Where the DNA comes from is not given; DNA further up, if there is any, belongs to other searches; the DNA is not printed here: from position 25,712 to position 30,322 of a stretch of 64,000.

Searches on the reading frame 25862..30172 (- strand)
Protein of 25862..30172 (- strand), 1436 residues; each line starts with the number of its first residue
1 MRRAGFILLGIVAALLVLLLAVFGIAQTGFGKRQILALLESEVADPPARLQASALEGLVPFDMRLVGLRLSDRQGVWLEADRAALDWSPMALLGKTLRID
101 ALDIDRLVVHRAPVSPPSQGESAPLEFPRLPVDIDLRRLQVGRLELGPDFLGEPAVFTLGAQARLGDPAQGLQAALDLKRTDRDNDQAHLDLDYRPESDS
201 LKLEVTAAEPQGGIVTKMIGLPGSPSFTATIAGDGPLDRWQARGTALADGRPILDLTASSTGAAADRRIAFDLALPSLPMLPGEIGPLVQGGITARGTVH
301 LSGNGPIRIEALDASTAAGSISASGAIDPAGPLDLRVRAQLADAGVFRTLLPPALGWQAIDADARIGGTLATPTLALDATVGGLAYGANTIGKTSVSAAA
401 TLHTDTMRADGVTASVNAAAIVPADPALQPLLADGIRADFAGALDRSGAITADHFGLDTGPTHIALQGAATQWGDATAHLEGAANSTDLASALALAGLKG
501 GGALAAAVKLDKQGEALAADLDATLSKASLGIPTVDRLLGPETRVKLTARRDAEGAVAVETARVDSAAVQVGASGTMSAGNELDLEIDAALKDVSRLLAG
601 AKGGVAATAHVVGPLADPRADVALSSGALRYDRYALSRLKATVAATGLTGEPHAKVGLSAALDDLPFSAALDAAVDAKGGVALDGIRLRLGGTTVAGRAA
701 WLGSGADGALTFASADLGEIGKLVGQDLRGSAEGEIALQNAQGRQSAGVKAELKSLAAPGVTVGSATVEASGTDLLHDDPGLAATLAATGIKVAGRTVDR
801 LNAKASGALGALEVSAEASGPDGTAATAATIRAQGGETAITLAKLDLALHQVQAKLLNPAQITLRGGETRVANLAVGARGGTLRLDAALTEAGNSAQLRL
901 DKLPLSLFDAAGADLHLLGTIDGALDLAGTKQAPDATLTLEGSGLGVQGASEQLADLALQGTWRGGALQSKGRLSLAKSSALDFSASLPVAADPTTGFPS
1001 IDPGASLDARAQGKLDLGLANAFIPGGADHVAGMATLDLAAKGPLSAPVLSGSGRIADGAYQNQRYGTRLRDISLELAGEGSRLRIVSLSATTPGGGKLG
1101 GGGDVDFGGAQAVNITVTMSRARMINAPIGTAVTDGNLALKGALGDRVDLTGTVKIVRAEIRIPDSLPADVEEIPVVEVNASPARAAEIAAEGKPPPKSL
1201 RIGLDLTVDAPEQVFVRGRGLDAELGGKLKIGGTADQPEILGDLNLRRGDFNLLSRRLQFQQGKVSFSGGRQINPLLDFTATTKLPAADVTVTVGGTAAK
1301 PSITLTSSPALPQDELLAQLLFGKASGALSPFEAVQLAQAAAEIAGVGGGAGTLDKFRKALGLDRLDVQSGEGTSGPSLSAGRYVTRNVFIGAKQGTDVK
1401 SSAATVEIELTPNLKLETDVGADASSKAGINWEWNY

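Call 39: search_protein_families(library=pfam, proteins=[window:25862-30172:-], max_evalue=0.0001)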
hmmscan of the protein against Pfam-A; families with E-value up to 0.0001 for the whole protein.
window:25862-30172:- (1436 aa): 1 family
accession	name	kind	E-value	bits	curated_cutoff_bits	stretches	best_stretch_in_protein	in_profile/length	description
PF04357.19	TamB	-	2.3e-61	208.6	22.4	1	1089-1436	3-381/381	TamB, inner membrane protein subunit of TAM complex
